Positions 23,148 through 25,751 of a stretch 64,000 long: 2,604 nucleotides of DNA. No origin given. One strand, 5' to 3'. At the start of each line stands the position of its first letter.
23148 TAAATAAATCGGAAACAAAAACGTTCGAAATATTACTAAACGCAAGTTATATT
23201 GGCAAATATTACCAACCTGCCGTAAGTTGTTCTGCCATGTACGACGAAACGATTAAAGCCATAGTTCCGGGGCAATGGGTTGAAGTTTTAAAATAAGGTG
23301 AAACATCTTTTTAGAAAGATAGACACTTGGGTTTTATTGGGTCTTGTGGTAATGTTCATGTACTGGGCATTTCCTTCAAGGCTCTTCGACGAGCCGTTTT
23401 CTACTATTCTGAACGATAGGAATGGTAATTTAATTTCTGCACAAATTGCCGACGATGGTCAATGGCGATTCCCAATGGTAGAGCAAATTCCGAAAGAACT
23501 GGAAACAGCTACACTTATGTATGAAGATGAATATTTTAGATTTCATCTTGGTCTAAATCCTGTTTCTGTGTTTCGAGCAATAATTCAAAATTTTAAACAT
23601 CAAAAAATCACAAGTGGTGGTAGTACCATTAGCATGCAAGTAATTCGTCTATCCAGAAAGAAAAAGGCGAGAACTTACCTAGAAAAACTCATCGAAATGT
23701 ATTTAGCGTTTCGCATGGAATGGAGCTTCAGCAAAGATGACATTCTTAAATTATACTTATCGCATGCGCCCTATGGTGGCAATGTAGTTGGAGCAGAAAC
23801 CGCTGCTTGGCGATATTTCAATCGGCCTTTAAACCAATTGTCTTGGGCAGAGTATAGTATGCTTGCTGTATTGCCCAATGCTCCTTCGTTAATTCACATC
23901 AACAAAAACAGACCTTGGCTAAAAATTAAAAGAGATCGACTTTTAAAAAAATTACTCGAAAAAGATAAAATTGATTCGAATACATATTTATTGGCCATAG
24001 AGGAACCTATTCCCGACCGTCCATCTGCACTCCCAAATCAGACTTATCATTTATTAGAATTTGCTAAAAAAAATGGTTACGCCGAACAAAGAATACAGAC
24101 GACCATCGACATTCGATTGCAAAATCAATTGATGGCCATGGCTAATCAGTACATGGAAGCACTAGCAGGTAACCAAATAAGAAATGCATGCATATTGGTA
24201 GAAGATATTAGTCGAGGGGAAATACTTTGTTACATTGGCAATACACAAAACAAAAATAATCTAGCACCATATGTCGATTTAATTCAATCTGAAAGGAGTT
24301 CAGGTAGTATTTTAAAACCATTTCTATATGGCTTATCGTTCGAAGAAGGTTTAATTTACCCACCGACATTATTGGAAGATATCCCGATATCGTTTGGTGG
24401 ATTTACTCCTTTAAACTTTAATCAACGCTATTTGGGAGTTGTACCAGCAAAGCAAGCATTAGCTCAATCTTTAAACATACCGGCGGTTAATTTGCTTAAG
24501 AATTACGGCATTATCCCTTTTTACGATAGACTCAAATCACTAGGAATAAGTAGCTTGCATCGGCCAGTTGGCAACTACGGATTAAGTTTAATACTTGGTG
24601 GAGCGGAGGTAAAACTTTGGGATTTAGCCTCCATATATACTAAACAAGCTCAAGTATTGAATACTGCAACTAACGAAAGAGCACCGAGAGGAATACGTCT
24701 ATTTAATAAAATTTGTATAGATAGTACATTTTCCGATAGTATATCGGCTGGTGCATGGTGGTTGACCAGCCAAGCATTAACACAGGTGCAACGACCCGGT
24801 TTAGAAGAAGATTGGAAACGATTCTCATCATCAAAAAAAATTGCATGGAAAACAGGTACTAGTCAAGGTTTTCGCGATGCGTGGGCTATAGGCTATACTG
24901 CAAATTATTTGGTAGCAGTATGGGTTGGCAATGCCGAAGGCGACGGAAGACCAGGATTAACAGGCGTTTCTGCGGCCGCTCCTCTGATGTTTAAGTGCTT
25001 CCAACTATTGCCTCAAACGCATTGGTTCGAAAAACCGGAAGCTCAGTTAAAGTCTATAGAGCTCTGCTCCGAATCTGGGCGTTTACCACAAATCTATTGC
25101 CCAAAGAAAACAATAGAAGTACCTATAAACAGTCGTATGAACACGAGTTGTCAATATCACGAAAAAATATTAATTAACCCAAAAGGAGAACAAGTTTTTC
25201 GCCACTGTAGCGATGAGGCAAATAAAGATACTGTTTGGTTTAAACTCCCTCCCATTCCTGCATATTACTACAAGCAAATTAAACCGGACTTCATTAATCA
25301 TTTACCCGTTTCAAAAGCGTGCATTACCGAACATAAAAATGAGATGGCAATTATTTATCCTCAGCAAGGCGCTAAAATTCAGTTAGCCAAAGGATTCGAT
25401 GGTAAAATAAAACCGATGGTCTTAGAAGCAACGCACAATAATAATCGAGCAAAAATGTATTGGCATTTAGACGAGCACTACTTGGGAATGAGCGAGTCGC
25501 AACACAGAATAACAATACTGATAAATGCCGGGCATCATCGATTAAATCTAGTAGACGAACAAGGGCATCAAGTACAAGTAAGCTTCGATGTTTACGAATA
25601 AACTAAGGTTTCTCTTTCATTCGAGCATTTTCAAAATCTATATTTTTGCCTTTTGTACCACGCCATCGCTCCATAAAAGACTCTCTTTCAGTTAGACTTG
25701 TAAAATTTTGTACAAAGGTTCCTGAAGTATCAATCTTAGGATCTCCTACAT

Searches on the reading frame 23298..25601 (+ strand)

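Call 59: search_protein_families(library=pfam, proteins=[window:23298-25601:+], max_evalue=0.00001)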
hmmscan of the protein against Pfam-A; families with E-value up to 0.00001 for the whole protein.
window:23298-25601:+ (767 aa): 3 families
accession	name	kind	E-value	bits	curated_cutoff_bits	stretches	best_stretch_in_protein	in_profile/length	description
PF00912.28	Transgly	-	7.2e-45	153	27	1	56-218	14-176/178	Transglycosylase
PF06832.18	BiPBP_C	-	2.6e-18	66.1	26.8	1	676-763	5-90/90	Penicillin-Binding Protein C-terminus Family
PF00905.27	Transpeptidase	-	3.2e-12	46.7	22.1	1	298-548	2-267/299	Penicillin binding protein transpeptidase domain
